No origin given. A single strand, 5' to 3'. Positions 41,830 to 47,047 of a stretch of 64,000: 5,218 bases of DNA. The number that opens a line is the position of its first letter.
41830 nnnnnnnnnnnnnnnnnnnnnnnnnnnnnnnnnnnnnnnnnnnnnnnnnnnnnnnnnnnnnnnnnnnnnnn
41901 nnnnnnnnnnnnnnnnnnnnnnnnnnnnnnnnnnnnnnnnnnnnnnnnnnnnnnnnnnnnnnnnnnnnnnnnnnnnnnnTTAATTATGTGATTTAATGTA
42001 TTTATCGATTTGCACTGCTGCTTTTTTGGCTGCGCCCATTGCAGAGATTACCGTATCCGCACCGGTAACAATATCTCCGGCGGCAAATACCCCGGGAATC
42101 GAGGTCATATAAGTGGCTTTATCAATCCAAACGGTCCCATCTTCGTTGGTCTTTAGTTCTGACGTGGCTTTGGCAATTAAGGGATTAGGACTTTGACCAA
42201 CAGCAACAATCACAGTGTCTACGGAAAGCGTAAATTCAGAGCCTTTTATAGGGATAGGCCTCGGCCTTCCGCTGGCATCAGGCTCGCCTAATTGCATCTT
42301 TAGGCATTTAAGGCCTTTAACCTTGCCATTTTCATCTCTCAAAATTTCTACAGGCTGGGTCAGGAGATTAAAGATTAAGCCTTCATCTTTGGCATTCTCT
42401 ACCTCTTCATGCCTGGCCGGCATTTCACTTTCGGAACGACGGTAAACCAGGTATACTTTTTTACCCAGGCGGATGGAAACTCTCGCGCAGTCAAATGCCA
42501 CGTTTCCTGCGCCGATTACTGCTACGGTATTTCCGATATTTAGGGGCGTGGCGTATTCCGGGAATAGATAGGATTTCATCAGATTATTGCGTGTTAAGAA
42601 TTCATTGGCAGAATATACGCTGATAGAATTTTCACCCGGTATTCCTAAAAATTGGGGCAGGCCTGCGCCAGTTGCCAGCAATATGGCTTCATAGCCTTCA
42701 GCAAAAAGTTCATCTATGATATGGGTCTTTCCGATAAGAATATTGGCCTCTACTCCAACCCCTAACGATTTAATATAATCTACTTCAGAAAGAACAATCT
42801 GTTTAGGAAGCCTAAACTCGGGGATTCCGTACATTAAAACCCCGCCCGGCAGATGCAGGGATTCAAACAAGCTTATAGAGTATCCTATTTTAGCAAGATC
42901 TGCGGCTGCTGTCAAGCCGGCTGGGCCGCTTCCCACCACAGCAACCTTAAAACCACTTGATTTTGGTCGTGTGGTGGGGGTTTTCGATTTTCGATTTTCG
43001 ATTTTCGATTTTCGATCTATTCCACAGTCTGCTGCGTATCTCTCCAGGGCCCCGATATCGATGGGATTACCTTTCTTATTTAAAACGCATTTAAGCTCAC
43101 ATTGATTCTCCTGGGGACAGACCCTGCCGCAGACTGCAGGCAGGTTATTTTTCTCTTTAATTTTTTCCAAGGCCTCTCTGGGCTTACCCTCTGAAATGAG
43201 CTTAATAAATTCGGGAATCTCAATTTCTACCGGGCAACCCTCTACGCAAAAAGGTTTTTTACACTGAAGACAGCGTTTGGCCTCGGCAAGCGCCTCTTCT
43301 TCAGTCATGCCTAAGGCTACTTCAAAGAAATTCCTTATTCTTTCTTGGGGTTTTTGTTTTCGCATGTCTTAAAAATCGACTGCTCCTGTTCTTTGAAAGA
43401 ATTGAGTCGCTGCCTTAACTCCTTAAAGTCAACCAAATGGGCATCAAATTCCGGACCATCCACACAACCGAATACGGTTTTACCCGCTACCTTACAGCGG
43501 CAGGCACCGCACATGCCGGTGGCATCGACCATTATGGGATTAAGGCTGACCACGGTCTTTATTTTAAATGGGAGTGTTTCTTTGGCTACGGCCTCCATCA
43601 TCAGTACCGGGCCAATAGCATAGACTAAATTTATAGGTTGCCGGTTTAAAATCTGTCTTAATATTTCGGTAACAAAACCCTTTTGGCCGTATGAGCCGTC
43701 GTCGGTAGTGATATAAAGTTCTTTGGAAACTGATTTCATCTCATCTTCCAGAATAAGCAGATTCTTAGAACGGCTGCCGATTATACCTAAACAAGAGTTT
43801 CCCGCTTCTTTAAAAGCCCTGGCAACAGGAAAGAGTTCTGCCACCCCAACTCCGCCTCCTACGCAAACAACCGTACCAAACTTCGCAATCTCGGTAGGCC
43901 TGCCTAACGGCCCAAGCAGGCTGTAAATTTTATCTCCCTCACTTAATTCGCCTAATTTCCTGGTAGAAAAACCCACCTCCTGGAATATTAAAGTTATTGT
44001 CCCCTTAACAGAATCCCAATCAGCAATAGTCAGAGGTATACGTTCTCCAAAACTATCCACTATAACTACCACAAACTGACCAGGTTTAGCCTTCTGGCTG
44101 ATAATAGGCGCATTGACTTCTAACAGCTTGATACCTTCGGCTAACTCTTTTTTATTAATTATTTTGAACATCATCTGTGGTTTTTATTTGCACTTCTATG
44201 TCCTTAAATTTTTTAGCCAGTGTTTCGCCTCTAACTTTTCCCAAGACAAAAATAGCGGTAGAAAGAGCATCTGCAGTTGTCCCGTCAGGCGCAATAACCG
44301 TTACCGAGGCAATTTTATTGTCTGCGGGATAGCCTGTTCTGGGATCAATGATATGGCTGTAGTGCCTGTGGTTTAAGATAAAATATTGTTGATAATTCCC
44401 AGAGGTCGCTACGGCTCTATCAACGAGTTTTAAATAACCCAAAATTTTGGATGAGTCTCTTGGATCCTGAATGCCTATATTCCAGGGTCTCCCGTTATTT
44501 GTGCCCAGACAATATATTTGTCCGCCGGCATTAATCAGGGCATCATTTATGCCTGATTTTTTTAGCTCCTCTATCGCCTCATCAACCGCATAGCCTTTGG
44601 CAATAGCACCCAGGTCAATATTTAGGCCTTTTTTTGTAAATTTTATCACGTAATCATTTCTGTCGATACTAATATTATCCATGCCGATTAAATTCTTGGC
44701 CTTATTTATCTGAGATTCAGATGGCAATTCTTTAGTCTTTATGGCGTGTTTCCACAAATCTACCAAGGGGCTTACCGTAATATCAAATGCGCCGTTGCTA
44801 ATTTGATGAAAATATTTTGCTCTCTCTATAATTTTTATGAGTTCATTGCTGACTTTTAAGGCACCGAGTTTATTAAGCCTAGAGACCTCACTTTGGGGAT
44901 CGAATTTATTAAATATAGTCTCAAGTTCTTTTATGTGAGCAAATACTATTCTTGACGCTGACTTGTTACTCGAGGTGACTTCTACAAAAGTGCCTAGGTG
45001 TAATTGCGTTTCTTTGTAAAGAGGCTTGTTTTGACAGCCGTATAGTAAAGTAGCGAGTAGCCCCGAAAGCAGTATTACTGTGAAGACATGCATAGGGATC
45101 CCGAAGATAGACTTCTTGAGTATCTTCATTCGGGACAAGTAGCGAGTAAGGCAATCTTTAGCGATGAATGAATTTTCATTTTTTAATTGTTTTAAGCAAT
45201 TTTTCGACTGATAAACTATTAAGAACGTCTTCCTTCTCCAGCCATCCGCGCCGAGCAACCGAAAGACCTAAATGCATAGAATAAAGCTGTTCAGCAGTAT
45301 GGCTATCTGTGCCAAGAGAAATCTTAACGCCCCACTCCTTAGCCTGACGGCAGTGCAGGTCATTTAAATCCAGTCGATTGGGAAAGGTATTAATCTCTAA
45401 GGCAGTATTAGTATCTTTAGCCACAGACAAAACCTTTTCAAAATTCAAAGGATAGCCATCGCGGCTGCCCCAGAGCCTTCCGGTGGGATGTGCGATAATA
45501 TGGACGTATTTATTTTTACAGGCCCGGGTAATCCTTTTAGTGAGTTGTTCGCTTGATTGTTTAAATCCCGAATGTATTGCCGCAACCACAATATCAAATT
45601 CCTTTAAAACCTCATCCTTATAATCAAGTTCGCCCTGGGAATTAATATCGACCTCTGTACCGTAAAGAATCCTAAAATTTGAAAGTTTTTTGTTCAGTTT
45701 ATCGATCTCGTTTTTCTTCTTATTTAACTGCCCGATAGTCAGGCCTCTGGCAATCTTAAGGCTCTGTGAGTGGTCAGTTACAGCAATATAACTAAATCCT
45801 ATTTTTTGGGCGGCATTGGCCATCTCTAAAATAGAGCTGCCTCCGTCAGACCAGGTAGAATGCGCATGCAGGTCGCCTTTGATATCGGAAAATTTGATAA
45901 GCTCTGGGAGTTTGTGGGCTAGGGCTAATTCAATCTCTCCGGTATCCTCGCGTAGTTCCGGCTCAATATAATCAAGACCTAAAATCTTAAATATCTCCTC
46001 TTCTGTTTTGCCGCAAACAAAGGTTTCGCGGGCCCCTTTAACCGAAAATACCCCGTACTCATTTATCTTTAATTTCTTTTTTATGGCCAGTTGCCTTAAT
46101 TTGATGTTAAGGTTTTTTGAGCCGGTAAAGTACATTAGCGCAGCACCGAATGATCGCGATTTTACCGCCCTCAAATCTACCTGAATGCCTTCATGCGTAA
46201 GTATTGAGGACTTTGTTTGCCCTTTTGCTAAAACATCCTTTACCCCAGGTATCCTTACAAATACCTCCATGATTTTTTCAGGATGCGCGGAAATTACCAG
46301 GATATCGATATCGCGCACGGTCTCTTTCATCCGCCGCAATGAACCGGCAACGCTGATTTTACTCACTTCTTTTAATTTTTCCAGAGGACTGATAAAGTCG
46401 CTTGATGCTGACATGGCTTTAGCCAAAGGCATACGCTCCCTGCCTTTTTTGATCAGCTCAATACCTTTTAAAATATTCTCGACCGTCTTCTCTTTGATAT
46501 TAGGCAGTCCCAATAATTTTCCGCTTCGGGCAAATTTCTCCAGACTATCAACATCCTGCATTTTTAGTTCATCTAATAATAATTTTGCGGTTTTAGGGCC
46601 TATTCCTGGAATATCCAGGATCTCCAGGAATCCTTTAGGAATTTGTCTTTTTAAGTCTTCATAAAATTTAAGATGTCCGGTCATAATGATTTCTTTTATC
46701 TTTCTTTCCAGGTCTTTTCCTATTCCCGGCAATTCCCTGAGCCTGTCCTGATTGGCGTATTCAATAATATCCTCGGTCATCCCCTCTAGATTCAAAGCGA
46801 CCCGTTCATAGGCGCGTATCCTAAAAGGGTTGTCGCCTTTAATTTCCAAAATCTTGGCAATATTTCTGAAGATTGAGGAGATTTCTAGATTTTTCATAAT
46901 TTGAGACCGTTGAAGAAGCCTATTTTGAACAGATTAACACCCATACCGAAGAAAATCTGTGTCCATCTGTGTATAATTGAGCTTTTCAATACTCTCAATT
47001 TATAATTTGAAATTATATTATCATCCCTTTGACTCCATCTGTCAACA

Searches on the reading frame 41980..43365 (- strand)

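Call 8: search_protein_families(library=pfam, proteins=[window:41980-43365:-])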
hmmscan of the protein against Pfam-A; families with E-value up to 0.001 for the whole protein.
window:41980-43365:- (461 aa): 13 families
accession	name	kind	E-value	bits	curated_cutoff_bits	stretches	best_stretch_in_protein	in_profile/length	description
PF14691.11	Fer4_20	-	2.2e-42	143.9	25.8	1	9-115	1-108/113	Dihydroprymidine dehydrogenase domain II, 4Fe-4S cluster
PF07992.20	Pyr_redox_2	-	8.3e-36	124.3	26.1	1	139-445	1-290/291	Pyridine nucleotide-disulphide oxidoreductase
PF13738.12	Pyr_redox_3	-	1.1e-12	48.3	30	1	270-315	157-201/305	Pyridine nucleotide-disulphide oxidoreductase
PF00070.33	Pyr_redox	-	2.9e-12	47.4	22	1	281-353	2-78/82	Pyridine nucleotide-disulphide oxidoreductase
PF13450.12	NAD_binding_8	-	8.7e-07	29.6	21.9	1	143-176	1-34/68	NAD(P)-binding Rossmann-like domain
PF12831.13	FAD_oxidored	-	6.5e-06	26.1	27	1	141-178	2-39/416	FAD dependent oxidoreductase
PF01262.27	AlaDh_PNT_C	-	2.5e-05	24.3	23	0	279-312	29-62/214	Alanine dehydrogenase/PNT, C-terminal domain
PF01134.28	GIDA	-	4.7e-05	23.1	22.1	0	140-169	1-29/391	Glucose inhibited division protein A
PF03486.20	HI0933_like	-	8.1e-05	22.6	50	0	140-171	2-33/244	HI0933-like protein Rossmann domain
PF01946.23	Thi4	-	0.00053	19.7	26.2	0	140-181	19-61/235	Thi4 family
PF00890.30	FAD_binding_2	-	0.00061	19.5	20.4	0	141-169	2-30/414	FAD binding domain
PF01266.30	DAO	-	0.00071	19.6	27.9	0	140-174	1-35/353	FAD dependent oxidoreductase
PF03807.23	F420_oxidored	-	0.00088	20.3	21.6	0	280-322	1-44/94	NADP oxidoreductase coenzyme F420-dependent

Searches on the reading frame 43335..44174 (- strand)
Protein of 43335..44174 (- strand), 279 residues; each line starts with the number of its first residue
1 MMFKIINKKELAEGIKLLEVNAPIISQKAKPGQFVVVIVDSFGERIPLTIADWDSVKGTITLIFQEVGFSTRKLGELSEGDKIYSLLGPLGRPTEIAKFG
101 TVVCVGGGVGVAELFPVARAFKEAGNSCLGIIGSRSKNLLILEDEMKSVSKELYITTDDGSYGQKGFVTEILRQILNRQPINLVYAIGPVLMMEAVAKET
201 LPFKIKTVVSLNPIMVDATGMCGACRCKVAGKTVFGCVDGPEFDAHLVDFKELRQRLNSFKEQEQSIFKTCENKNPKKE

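Call 64: search_protein_families(library=pfam, proteins=[window:43335-44174:-], max_evalue=0.00001)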
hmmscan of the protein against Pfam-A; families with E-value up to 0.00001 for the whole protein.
window:43335-44174:- (279 aa): 1 family
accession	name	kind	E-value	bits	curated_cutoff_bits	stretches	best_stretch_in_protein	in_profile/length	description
PF10418.14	DHODB_Fe-S_bind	-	1.3e-11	44.4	23.9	1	212-248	1-40/41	Iron-sulfur cluster binding domain of dihydroorotate dehydrogenase B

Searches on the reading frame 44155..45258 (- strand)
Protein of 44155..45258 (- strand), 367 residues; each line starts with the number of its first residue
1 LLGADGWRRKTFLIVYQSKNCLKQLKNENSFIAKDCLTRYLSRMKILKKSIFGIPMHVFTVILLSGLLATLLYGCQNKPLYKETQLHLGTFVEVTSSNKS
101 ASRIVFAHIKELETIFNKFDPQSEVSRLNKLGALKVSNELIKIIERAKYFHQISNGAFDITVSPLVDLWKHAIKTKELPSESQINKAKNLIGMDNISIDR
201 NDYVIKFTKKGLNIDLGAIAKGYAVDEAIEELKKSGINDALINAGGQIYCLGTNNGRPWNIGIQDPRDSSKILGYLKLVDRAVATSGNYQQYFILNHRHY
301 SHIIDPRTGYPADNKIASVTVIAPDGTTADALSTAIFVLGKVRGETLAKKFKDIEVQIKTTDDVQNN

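Call 64: search_protein_families(library=pfam, proteins=[window:44155-45258:-], max_evalue=0.00001)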
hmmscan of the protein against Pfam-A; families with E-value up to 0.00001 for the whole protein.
window:44155-45258:- (367 aa): 1 family
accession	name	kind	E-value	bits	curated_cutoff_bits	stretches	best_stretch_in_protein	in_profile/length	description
PF02424.20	ApbE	-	6e-90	301.8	25.6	1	88-356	1-264/266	ApbE family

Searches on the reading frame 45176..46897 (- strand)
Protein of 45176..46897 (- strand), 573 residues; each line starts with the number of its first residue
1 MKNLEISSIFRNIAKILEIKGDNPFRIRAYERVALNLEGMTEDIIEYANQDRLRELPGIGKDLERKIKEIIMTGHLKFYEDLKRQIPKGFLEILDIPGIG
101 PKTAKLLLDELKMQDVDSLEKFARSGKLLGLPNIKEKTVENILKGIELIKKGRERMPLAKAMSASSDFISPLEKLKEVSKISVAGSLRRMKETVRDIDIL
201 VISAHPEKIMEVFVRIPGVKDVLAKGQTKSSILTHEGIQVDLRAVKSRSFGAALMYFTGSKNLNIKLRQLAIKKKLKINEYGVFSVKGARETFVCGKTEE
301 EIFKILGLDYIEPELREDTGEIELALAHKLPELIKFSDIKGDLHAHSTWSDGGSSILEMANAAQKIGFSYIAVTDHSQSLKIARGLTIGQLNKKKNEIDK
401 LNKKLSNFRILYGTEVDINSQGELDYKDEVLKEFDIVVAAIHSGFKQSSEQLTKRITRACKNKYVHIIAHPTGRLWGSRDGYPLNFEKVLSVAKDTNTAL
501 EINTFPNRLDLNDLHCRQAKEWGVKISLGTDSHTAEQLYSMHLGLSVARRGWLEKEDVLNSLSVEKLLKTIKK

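Call 63: search_protein_families(library=pfam, proteins=[window:45176-46897:-], max_evalue=0.00001)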
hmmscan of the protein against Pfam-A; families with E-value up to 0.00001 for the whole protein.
window:45176-46897:- (573 aa): 4 families
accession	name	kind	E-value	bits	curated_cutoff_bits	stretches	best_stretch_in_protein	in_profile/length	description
PF14791.11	DNA_pol_B_thumb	-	2.3e-23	82.3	25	1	253-317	1-63/63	DNA polymerase beta thumb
PF14716.13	HHH_8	-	1.2e-18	67.7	30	1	1-76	1-73/73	Helix-hairpin-helix domain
PF14520.12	HHH_5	-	8.3e-11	42.6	27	1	90-145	1-54/57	Helix-hairpin-helix domain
PF02811.25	PHP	-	1.4e-10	42.2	26.4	1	342-468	1-119/164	PHP domain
